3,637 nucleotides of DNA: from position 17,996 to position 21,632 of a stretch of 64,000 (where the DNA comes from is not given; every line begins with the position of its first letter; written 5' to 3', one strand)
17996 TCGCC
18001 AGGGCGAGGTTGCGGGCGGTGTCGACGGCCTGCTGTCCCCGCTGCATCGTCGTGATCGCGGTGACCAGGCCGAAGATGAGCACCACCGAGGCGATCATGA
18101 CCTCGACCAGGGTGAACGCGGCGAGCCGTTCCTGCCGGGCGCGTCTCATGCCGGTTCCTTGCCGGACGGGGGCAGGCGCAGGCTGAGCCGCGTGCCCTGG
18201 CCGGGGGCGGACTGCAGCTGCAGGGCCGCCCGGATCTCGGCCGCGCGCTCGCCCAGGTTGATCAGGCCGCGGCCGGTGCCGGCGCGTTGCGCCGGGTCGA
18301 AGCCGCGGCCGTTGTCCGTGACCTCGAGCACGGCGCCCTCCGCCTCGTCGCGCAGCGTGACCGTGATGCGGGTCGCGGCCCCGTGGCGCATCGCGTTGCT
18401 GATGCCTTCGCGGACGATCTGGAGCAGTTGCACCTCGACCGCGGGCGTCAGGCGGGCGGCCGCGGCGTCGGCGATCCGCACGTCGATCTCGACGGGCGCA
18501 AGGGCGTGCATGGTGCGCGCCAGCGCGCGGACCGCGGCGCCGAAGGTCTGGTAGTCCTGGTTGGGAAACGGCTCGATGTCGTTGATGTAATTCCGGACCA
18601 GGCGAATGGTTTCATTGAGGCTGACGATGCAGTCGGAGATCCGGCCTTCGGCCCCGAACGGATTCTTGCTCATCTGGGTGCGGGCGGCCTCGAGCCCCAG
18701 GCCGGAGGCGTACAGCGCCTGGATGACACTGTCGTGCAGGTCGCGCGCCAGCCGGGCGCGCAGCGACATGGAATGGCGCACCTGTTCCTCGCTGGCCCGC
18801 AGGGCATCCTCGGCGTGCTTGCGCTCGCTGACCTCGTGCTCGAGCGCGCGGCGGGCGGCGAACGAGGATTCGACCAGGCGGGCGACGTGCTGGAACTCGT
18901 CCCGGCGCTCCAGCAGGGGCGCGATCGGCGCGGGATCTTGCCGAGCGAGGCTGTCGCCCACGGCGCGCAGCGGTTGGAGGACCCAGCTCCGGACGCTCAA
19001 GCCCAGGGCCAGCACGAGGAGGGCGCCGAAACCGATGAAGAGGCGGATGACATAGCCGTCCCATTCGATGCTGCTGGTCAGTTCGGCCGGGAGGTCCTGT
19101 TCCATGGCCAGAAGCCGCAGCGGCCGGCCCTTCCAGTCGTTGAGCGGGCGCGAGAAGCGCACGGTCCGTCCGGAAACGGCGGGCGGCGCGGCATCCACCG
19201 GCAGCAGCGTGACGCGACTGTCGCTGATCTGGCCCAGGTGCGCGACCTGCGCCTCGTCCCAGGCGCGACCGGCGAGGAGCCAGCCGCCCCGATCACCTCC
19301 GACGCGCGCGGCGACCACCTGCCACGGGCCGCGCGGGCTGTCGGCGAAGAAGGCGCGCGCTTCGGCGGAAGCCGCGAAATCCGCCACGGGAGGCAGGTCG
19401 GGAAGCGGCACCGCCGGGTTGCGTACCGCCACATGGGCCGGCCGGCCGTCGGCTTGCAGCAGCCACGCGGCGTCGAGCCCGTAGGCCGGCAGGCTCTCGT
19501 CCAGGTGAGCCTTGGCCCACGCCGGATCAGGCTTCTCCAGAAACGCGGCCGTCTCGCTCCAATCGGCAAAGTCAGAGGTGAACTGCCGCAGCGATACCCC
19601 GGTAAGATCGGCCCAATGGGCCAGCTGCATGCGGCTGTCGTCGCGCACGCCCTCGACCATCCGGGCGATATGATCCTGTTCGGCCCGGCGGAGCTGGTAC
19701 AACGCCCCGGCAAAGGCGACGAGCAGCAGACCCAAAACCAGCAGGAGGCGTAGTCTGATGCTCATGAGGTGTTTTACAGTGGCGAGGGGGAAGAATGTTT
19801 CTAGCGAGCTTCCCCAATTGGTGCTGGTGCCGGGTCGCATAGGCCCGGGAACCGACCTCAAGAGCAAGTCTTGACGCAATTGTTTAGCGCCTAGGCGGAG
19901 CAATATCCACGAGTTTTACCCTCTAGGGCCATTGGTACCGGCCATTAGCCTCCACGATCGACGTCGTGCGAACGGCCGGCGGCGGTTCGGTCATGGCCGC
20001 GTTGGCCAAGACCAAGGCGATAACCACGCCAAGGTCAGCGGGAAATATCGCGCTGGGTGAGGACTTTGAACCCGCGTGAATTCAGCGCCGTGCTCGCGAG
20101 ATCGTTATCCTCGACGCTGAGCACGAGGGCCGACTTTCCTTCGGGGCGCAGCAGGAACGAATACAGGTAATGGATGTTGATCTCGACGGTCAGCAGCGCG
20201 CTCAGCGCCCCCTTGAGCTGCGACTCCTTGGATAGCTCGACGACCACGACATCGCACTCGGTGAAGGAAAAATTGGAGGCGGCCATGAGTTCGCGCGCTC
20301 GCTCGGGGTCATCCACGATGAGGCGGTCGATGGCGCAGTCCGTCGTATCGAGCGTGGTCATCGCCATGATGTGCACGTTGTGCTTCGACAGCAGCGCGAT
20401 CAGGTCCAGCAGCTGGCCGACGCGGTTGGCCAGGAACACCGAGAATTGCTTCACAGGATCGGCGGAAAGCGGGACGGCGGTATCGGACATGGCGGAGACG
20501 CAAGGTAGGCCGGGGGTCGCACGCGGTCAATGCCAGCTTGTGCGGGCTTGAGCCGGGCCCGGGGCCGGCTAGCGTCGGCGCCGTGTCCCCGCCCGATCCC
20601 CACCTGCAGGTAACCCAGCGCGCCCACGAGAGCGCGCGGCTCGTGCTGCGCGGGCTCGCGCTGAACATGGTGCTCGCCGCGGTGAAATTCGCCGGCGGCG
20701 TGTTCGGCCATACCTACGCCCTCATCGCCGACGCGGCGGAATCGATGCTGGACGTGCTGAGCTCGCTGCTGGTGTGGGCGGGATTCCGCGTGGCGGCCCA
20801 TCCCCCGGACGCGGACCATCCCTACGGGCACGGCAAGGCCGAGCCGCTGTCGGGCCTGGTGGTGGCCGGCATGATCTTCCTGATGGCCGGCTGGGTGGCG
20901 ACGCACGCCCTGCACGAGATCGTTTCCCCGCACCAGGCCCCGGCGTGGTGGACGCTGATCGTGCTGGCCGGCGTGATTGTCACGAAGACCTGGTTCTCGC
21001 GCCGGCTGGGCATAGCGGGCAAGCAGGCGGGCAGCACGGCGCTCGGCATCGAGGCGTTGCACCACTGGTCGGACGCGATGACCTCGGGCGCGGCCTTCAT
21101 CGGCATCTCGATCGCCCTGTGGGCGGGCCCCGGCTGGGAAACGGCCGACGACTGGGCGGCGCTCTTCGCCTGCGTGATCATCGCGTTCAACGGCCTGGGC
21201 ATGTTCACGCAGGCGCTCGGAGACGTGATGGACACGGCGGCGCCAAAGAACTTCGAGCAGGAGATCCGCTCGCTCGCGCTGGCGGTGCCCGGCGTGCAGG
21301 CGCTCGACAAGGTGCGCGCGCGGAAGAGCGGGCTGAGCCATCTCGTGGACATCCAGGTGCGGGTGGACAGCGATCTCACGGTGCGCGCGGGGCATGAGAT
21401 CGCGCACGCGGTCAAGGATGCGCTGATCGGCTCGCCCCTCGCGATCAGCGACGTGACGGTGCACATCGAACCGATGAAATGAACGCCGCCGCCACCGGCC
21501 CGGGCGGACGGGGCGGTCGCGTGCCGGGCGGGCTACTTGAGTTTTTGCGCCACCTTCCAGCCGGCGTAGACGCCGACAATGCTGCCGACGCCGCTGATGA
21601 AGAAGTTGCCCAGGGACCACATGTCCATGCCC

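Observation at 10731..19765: Two tandem sensor-kinase plus GspI/J/K-like pseudopilin cassettes with no pilus or secretion machinery nearby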

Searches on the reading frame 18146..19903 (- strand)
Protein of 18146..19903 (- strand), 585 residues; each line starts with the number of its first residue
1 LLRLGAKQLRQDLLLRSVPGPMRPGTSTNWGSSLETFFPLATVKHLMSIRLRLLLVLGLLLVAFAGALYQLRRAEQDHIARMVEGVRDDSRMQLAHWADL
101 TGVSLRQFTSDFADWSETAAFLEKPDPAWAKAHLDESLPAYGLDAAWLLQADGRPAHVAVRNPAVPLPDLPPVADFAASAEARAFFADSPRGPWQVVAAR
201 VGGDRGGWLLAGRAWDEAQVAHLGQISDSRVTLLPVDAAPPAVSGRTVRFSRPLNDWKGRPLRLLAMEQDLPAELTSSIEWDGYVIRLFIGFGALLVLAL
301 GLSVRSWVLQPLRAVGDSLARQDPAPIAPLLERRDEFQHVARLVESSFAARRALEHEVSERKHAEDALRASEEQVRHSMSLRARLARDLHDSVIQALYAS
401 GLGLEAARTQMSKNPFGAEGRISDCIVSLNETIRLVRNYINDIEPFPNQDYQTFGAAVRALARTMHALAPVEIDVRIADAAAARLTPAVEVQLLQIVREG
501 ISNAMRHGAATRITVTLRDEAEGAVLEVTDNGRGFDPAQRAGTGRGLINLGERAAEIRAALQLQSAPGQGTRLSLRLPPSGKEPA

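Call 3: search_protein_families(library=ncbifam, proteins=[window:18146-19903:-], max_evalue=0.01)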
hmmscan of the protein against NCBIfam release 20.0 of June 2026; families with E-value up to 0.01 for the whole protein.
window:18146-19903:- (585 aa): 18 families
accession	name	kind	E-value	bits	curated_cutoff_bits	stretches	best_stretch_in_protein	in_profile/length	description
NF052443.1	SensHisKinMctS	equivalog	2.3e-29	102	700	1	357-582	225-451/457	two-component system sensor histidine kinase MctS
NF008184.0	PRK10935.1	equivalog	2e-21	76.3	553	1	379-581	361-561/565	nitrate/nitrite two-component system sensor histidine kinase NarQ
NF052531.1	Strep_LiaS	equivalog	2.4e-20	73.1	450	1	366-578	120-326/328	envelope stress sensor histidine kinase LiaS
NF047786.1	his_kin_MadS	equivalog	1.9e-19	70.1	500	1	340-578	190-434/434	MadS family sensor histidine kinase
NF008649.0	PRK11644.1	equivalog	4.3e-17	62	408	1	353-578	281-495/499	signal transduction histidine-protein kinase/phosphatase UhpB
NF007896.0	PRK10600.1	equivalog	1e-15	57.5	578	1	377-578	386-584/598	nitrate/nitrite two-component system sensor histidine kinase NarX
TIGR02966.1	phoR_proteo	equivalog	2.8e-06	26.6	334.2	1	458-538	195-276/333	phosphate regulon sensor histidine kinase PhoR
NF008025.0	PRK10755.1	equivalog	5.1e-06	25.4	314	1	492-545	252-307/362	two-component system sensor histidine kinase PmrB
NF041045.1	RsbA_anti_sig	subfamily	8.9e-06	25.2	210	1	477-537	198-258/303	anti-sigma factor RsbA family regulatory protein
NF047322.1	HK_morpho_MacS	equivalog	9.5e-06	25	300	1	365-578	167-367/367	MacS family sensor histidine kinase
NF041832.1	near_NosP_CTERM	subfamily_domain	6.2e-05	22.2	400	1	491-539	118-167/370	NahK/ErcS family hybrid sensor histidine kinase/response regulator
NF047794.1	HisKinPtgB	equivalog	0.00035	19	1000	1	270-535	321-599/656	two-component system sensor histidine kinase PgtB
NF010411.0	PRK13837.1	equivalog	0.0016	16.5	647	1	524-584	608-680/828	two-component system VirA-like sensor kinase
NF008543.0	PRK11466.1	equivalog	0.0021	16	982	1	469-578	539-661/914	TMAO reductase system sensor histidine kinase/response regulator TorS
NF008235.0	PRK11006.1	equivalog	0.0036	16.2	390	0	490-537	315-363/431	phosphate regulon sensor histidine kinase PhoR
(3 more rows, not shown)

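Call 4: search_protein_families(library=pfam, proteins=[window:18146-19903:-], max_evalue=0.01)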
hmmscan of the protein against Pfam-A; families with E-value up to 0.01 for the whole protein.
window:18146-19903:- (585 aa): 4 families
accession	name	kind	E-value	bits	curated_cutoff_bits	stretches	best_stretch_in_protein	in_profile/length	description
PF05228.19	CHASE4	-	1e-14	55.3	26.2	1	104-233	8-139/140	CHASE4 domain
PF02518.31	HATPase_c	-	1.8e-14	54.6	26.4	1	489-579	2-109/111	Histidine kinase-, DNA gyrase B-, and HSP90-like ATPase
PF07730.19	HisKA_3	-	9.2e-10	39.4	24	1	382-445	2-65/68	Histidine kinase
PF13581.12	HATPase_c_2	-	2.9e-07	31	27.4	1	480-543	19-87/127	Histidine kinase-like ATPase domain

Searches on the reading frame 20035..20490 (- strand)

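Call 7: search_protein_families(library=pfam, proteins=[window:20035-20490:-], max_evalue=0.001)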
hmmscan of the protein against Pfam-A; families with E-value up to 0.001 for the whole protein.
window:20035-20490:- (151 aa): 1 family
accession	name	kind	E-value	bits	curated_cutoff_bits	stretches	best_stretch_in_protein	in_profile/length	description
PF19571.5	ACT_8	-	2.9e-19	69.7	23.5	1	13-149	3-138/141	ACT domain pair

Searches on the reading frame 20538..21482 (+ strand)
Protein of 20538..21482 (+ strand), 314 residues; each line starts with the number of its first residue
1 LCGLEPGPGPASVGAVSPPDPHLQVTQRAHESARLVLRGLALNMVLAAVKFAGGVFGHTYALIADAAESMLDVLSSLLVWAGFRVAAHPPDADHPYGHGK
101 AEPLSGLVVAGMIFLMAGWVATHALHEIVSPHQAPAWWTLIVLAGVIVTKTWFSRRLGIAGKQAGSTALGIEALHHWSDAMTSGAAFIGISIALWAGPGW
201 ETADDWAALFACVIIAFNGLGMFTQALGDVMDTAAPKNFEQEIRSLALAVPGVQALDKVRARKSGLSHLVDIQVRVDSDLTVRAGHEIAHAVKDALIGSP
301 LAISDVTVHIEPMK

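Call 7: search_protein_families(library=pfam, proteins=[window:20538-21482:+], max_evalue=0.001)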
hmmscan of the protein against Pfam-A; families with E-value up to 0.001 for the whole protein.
window:20538-21482:+ (314 aa): 2 families
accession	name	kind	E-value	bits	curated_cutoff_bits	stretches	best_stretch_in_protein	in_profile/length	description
PF01545.26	Cation_efflux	-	1.5e-41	142.8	26.6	1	38-227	3-194/198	Cation efflux family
PF16916.11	ZT_dimer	-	1.7e-18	66.9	26.7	1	236-312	2-77/78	Dimerisation domain of Zinc Transporter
